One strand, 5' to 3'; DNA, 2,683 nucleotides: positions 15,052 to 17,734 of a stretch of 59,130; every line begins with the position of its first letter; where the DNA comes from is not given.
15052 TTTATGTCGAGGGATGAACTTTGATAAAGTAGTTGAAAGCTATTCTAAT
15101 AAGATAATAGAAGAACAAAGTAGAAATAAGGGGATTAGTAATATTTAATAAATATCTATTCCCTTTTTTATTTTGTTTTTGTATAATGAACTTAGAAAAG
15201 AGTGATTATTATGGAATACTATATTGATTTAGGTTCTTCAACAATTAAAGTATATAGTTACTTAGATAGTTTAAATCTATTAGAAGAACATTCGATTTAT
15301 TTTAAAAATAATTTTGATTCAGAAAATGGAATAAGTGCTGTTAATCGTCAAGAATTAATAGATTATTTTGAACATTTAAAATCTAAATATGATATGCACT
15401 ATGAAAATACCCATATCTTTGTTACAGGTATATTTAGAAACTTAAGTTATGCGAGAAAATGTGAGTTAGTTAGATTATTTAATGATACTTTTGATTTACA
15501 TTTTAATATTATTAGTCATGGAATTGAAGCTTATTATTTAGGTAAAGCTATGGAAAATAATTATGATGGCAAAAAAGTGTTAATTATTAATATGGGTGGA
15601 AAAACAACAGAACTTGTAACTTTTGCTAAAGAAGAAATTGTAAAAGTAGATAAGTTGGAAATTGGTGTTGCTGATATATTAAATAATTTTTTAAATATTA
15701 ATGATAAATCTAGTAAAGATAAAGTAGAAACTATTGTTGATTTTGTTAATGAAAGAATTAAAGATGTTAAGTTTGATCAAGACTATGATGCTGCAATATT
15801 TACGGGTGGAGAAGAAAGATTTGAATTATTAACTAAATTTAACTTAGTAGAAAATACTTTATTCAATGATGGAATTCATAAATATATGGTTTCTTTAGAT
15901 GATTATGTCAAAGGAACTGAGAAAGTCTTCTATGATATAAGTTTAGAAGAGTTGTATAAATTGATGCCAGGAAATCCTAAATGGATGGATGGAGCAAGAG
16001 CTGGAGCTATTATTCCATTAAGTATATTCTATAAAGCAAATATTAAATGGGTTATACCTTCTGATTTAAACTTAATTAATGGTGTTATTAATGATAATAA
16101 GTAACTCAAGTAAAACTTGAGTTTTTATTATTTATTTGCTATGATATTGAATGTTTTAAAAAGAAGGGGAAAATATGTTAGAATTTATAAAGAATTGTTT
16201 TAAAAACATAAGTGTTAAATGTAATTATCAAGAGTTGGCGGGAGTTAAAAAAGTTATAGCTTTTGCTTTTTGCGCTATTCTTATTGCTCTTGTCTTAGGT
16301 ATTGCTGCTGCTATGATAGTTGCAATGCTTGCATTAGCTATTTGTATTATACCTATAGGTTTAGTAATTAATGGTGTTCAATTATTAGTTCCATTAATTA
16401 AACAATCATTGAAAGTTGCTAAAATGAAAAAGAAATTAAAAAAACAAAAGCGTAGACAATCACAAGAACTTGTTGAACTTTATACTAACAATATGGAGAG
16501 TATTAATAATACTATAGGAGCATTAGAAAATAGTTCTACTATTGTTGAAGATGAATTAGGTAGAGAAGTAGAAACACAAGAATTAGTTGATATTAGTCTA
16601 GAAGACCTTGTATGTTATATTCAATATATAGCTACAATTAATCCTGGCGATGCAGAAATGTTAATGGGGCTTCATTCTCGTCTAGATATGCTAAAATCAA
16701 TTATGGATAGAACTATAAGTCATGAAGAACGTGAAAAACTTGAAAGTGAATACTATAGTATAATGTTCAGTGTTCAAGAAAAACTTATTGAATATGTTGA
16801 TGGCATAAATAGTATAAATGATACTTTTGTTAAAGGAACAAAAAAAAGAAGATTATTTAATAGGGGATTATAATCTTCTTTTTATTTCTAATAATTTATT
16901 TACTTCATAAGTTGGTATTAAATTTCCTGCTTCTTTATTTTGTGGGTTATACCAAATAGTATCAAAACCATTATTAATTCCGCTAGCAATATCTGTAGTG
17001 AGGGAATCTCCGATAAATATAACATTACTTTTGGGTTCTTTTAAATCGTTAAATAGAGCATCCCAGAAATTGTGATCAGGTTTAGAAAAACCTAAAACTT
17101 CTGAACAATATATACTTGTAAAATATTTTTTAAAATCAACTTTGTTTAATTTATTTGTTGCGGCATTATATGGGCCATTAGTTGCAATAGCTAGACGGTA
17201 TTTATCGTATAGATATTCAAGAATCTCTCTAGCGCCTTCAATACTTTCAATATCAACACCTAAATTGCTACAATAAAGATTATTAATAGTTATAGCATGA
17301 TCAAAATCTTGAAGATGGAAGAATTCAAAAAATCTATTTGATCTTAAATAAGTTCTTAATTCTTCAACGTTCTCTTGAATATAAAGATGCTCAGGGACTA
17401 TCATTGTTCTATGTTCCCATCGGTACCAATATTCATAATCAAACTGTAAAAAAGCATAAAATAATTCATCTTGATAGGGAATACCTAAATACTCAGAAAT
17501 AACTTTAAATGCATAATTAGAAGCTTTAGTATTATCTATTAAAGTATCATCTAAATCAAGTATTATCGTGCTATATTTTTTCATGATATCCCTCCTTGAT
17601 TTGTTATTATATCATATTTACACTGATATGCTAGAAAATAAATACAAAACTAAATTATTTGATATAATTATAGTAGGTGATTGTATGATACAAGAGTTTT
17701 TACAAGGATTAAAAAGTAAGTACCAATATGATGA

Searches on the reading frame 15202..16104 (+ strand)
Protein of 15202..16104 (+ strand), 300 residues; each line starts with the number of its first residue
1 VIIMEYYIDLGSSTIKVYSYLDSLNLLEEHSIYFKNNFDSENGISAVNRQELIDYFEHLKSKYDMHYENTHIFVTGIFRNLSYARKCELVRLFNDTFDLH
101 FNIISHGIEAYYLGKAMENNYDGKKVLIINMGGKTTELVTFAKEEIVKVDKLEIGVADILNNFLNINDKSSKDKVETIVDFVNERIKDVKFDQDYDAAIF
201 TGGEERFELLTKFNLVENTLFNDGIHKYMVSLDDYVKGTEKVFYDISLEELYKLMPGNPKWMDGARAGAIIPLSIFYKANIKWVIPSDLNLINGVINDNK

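Call 75: search_protein_families(library=ncbifam, max_evalue=0.001, proteins=[window:15202-16104:+])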
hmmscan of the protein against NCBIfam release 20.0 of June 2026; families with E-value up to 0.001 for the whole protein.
window:15202-16104:+ (300 aa): 2 families
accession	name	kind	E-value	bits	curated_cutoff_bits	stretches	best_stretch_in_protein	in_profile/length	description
TIGR03706.1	exo_poly_only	exception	9.7e-14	51.3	307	1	8-297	5-296/300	exopolyphosphatase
TIGR01934.1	MenG_MenH_UbiE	subfamily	0.0005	19.4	158.35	1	95-195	10-107/223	ubiquinone/menaquinone biosynthesis methyltransferase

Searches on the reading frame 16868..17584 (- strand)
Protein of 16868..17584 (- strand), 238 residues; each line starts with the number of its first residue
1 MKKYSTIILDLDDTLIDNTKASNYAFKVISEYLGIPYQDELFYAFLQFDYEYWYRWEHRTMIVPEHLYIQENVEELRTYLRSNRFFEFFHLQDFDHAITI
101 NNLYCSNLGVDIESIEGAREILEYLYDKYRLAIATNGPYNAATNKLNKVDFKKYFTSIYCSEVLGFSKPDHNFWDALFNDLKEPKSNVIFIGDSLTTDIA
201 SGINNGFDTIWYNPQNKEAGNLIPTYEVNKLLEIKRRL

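Call 8: search_protein_families(library=pfam, proteins=[window:16868-17584:-], max_evalue=0.01)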
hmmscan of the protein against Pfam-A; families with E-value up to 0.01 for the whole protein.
window:16868-17584:- (238 aa): 4 families
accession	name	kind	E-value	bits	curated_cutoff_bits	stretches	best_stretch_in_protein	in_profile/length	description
PF13419.12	HAD_2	-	3.4e-23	83.1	23.8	1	7-211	1-177/178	Haloacid dehalogenase-like hydrolase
PF00702.32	Hydrolase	-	8.7e-19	69.1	26.4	1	5-205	2-190/191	haloacid dehalogenase-like hydrolase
PF13242.12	Hydrolase_like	-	3.3e-09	37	22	1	167-214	3-50/75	HAD-hyrolase-like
PF03031.24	NIF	-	1.1e-05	25.6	21.8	0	117-210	42-132/160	NLI interacting factor-like phosphatase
